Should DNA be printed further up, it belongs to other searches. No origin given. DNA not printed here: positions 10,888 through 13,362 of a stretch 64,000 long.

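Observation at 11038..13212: GT-C-like membrane domain fused to a C-terminal metallophosphoesterase domain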

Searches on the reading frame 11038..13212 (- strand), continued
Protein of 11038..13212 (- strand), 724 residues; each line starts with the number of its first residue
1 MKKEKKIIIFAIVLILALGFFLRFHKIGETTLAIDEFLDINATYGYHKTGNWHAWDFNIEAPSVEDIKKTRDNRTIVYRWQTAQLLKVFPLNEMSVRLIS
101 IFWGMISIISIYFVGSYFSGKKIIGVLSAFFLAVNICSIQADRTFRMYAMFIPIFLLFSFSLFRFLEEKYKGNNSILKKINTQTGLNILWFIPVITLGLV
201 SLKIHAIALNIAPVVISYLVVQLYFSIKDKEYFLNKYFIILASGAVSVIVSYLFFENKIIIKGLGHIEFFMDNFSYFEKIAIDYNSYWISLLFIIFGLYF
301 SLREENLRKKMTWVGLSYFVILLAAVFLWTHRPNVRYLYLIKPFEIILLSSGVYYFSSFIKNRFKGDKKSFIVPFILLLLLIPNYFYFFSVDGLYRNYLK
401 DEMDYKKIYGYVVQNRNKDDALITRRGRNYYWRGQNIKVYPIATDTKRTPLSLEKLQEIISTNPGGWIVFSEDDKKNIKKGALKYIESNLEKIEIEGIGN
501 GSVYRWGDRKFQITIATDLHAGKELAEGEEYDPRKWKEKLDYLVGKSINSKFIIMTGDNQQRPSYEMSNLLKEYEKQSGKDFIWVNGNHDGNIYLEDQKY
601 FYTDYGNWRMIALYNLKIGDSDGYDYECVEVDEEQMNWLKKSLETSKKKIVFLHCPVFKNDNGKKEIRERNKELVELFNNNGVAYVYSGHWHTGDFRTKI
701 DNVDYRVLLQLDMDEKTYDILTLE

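Call 60: search_protein_families(library=pfam, proteins=[P0107, P0118, P0119, P0135, P0249, P0159, P0177, P0149, P0151, P0186], max_evalue=0.001)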
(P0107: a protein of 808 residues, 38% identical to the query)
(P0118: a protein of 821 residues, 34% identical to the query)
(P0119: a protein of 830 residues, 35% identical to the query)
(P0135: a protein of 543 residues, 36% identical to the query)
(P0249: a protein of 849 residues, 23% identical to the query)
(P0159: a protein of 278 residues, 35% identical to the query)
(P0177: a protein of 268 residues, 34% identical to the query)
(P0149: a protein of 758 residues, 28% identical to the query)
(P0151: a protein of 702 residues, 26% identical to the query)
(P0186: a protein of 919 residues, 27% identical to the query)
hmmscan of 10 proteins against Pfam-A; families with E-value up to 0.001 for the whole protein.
P0107 (808 aa): 1 family
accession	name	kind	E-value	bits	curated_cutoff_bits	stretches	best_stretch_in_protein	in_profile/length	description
PF00149.33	Metallophos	-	3e-16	60.8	21.5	1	519-730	1-188/191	Calcineurin-like phosphoesterase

P0118 (821 aa): 1 family
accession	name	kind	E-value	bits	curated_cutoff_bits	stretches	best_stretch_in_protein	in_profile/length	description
PF00149.33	Metallophos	-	1.6e-16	61.7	21.5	1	529-739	1-188/191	Calcineurin-like phosphoesterase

P0119 (830 aa): 1 family
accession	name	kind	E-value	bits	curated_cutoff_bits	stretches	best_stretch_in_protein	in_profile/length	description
PF00149.33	Metallophos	-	1.4e-15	58.7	21.5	1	531-735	1-188/191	Calcineurin-like phosphoesterase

P0135 (543 aa): 2 families
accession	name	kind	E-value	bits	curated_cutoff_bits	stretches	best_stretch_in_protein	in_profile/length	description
PF00149.33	Metallophos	-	3.6e-14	54.1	21.5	1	257-466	3-188/191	Calcineurin-like phosphoesterase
PF01757.29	Acyl_transf_3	-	0.00066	19.3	31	1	22-126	131-233/326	Acyltransferase domain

P0249 (849 aa): 1 family
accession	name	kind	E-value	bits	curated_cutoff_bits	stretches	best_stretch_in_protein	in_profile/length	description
PF13385.13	Laminin_G_3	-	2.1e-05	25.2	27.6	1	687-819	12-151/151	Concanavalin A-like lectin/glucanases superfamily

P0159 (278 aa): 2 families
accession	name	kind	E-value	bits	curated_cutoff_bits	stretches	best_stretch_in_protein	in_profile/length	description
PF00149.33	Metallophos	-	2.6e-15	57.8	21.5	1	49-244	2-191/191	Calcineurin-like phosphoesterase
PF12850.12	Metallophos_2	-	1.2e-05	25.9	27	1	50-248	3-123/154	Calcineurin-like phosphoesterase superfamily domain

P0177 (268 aa): 2 families
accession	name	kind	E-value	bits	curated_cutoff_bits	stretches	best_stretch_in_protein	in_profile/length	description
PF00149.33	Metallophos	-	5.7e-17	63.2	21.5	1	41-236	3-191/191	Calcineurin-like phosphoesterase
PF12850.12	Metallophos_2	-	1.5e-06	28.8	27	1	41-242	3-125/154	Calcineurin-like phosphoesterase superfamily domain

P0149 (758 aa): 1 family
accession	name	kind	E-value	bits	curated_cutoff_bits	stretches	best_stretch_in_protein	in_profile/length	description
PF13231.12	PMT_2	-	9.3e-07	29.6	26.1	1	332-423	7-97/160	Dolichyl-phosphate-mannose-protein mannosyltransferase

P0151 (702 aa): 1 family
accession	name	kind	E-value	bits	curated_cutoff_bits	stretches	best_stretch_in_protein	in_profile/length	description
PF13231.12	PMT_2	-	2.8e-07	31.3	26.1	1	276-367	7-97/160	Dolichyl-phosphate-mannose-protein mannosyltransferase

P0186 (919 aa): 1 family
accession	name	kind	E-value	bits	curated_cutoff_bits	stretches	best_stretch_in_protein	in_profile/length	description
PF13231.12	PMT_2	-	6.5e-08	33.4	26.1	1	485-577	6-101/160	Dolichyl-phosphate-mannose-protein mannosyltransferase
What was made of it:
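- On Pfam PMT_2 (PF13231): Remote relatives P0149, P0151 and P0186 pass with 29.6-33.4 bits (call 60).
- Closest known: ArnT / PMT / PMT_2-type GT-C glycosyltransferases. Same: Remote family members pass the PMT_2 cutoff (call 60).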

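Call 72: find_related_loci(query=A3, collection=genome_contigs, flank=10000)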
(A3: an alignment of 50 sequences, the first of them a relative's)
Query A3 (724 aa) in genome_contigs; peptide patterns used: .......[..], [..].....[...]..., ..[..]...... (x = any residue, [..] = any of these).
229 stretches matched a pattern; 146 encode a relative of the query (tblastn E <= 1e-3); the best 80 are kept; 80 distinct loci.
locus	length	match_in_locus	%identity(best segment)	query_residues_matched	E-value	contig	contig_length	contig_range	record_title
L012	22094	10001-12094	50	17-724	0e+0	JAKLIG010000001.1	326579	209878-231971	MAG: Patescibacteria group bacterium isolate RA.bin81 RA.bin81_1, whole genome shotgun sequence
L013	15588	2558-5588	66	1-509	0e+0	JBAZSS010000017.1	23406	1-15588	MAG: Parcubacteria group bacterium isolate SO_2017_GW1_179 NODE_8664_length_23406_cov_1.107393_OW334_2017, whole genome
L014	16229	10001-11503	42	10-508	5e-126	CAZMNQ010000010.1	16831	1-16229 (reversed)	MAG TPA_asm: uncultured Bdellovibrionales bacterium isolate SRP118108_co4_325 genome assembly, contig: NODE_2767_length_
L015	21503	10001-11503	41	10-508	3e-124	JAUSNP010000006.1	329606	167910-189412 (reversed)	MAG: Candidatus Moraniibacteriota bacterium isolate E19_metabat.bin.91 E19_k141_503813, whole genome shotgun sequence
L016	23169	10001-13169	40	1-522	3e-119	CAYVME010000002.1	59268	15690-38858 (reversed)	MAG TPA_asm: uncultured Bdellovibrionales bacterium isolate SRP011637_co1_104 genome assembly, contig: NODE_78_length_59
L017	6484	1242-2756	43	4-507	3e-116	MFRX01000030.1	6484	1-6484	MAG: Candidatus Moranbacteria bacterium RIFCSPHIGHO2_02_FULL_40_12b rifcsphigho2_02_scaffold_55566, whole genome shotgun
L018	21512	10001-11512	40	4-506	5e-115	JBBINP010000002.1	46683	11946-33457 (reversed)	MAG: Candidatus Moraniibacteriota bacterium isolate SIF170217_bin_259 NODE_276_length_46683_cov_3.33828, whole genome sh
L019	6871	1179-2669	40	19-512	2e-114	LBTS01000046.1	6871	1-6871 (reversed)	MAG: Candidatus Moranbacteria bacterium GW2011_GWC2_37_8 US63_C0046, whole genome shotgun sequence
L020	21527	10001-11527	38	5-513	6e-113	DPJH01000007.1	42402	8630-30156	MAG TPA_asm: Candidatus Moraniibacteriota bacterium isolate UBA8518 contig_262564, whole genome shotgun sequence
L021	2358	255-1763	39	5-507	6e-119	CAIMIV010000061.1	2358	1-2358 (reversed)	uncultured bacterium isolate MJ-2014-D5_bin-329 genome assembly, contig: bin-329:61/71, whole genome shotgun sequence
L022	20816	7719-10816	42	1-516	5e-112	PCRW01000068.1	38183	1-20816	MAG: Candidatus Moranbacteria bacterium CG23_combo_of_CG06-09_8_20_14_all_35_22 CG23_scaffold_163_c, whole genome shotgu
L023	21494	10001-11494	37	12-506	6e-108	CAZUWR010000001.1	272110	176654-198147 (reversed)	MAG TPA_asm: uncultured Bdellovibrionales bacterium isolate SRP278252_co2_235 genome assembly, contig: NODE_25_length_27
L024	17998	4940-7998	40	3-516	2e-107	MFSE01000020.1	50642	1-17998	MAG: Candidatus Moranbacteria bacterium RIFOXYA12_FULL_35_19 rifixya3_full_scaffold_435, whole genome shotgun sequence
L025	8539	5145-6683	39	1-510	3e-107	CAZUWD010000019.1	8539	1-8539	MAG TPA_asm: uncultured Bdellovibrionales bacterium isolate SRP257756_co1_220 genome assembly, contig: NODE_7645_length_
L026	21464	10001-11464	38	18-506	4e-107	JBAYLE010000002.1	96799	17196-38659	MAG: Parcubacteria group bacterium isolate SO_2016_GW1_96 scaffold00503_OW334_2016, whole genome shotgun sequence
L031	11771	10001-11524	38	1-508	1e-105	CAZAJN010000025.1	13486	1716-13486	MAG TPA_asm: uncultured Bdellovibrionales bacterium isolate binchicken_co169_45 genome assembly, contig: k99_308925, who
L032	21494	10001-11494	38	18-513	2e-105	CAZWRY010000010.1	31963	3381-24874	MAG TPA_asm: uncultured Bdellovibrionales bacterium isolate binchicken_co27_254 genome assembly, contig: NODE_2429_lengt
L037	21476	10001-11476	36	21-507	1e-100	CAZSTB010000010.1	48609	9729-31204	MAG TPA_asm: uncultured Bdellovibrionales bacterium isolate SRP011637_co1_57 genome assembly, contig: NODE_129_length_48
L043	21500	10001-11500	34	8-506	5e-96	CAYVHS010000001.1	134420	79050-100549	MAG TPA_asm: uncultured Bdellovibrionales bacterium isolate SRP278252_co2_49 genome assembly, contig: NODE_157_length_13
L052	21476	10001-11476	34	18-506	4e-91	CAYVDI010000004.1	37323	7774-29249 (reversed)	MAG TPA_asm: uncultured Bdellovibrionales bacterium isolate SRP135725_co1_487 genome assembly, contig: NODE_1092_length_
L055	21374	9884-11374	35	12-506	1e-88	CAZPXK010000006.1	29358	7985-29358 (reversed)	MAG TPA_asm: uncultured Bdellovibrionales bacterium isolate SRP342105_co1_301 genome assembly, contig: NODE_2070_length_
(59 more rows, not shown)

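Call 74: search_protein_families(library=pfam, proteins=[L031:1300-3741:-, L037:76-2502:-, L052:2932-5757:-, L055:2843-5581:-, L016:7188-8552:-, L016:8563-10029:-, L032:4336-5493:-, L043:11497-12585:+, L020:4059-5123:-], max_evalue=0.001)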
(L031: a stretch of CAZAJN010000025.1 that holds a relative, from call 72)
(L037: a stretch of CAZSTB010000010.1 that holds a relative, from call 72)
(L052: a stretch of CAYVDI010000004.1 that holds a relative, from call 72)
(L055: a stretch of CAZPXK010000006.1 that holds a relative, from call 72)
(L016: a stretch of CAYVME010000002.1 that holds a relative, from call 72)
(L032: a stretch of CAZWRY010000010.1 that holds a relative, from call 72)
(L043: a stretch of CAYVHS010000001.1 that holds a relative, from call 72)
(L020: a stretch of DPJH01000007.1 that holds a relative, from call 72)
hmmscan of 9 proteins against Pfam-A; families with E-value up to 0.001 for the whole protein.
L031:1300-3741:- (813 aa): 3 families
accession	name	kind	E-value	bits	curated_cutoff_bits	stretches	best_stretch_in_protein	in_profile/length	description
PF00149.33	Metallophos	-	6.5e-15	56.5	21.5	1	539-740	2-187/191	Calcineurin-like phosphoesterase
PF13231.12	PMT_2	-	3.1e-11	44.2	26.1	1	77-236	4-158/160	Dolichyl-phosphate-mannose-protein mannosyltransferase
PF01757.29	Acyl_transf_3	-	7.5e-05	22.4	31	1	323-417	141-233/326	Acyltransferase domain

L037:76-2502:- (808 aa): 2 families
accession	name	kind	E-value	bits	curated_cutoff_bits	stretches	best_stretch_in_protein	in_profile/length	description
PF00149.33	Metallophos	-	1.5e-12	48.8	21.5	1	538-736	1-188/191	Calcineurin-like phosphoesterase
PF13231.12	PMT_2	-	4.8e-08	33.8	26.1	1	80-237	4-156/160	Dolichyl-phosphate-mannose-protein mannosyltransferase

L052:2932-5757:- (941 aa): 1 family
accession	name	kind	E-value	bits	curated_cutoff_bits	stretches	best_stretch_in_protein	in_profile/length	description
PF13231.12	PMT_2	-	1.1e-09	39.1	26.1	1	133-241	23-132/160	Dolichyl-phosphate-mannose-protein mannosyltransferase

L055:2843-5581:- (912 aa): 1 family
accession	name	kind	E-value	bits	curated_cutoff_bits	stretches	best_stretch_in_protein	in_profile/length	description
PF13231.12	PMT_2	-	2.8e-06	28.1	26.1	1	112-223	22-128/160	Dolichyl-phosphate-mannose-protein mannosyltransferase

L016:7188-8552:- (454 aa): 1 family
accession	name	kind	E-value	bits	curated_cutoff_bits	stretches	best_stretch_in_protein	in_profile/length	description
PF00149.33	Metallophos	-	1.4e-12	48.9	21.5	1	184-371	2-190/191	Calcineurin-like phosphoesterase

L016:8563-10029:- (488 aa): 1 family
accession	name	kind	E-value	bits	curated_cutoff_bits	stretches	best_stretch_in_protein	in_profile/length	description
PF00149.33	Metallophos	-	7e-12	46.6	21.5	1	214-406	2-190/191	Calcineurin-like phosphoesterase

L032:4336-5493:- (385 aa): 1 family
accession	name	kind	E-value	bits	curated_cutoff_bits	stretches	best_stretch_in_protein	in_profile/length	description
PF00149.33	Metallophos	-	4.3e-15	57.1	21.5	1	104-300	2-188/191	Calcineurin-like phosphoesterase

L043:11497-12585:+ (362 aa): 1 family
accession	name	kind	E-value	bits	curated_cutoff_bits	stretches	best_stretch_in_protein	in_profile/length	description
PF00149.33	Metallophos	-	1.1e-07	32.9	21.5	1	100-281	16-190/191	Calcineurin-like phosphoesterase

L020:4059-5123:- (354 aa): 1 family
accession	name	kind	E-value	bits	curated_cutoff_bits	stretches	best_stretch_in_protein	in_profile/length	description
PF00149.33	Metallophos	-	8.8e-16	59.3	21.5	1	64-260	2-188/191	Calcineurin-like phosphoesterase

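Call 88: find_encoding_contigs(protein=P0003, flank=10000, max_places=2)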
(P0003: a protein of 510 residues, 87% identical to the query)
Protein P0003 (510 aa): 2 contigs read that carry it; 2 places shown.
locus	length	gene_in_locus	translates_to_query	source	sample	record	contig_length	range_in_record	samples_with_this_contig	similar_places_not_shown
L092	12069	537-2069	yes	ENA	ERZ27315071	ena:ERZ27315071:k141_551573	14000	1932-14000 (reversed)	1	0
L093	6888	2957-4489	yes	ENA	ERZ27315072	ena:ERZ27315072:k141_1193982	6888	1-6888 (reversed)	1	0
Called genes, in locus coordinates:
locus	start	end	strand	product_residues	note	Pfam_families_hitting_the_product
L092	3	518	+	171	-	?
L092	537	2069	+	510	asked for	-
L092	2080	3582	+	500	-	-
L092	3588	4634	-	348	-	PF00149:Metallophos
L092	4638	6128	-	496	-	PF01943:Polysacc_synt, PF13440:Polysacc_synt_3, PF03023:MurJ, PF01554:MatE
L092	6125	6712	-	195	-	PF02223:Thymidylate_kin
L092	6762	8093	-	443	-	PF01139:RtcB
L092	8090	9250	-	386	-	PF00534:Glycos_transf_1, PF13692:Glyco_trans_1_4, PF13524:Glyco_trans_1_2 (weak)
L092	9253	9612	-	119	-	-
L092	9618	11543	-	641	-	PF07760:DUF1616, PF20176:DUF6541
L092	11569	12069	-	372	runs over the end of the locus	PF13439:Glyco_transf_4 (faint), PF00534:Glycos_transf_1, PF13692:Glyco_trans_1_4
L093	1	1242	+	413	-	?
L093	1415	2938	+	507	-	-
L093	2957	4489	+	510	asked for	-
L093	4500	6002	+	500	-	-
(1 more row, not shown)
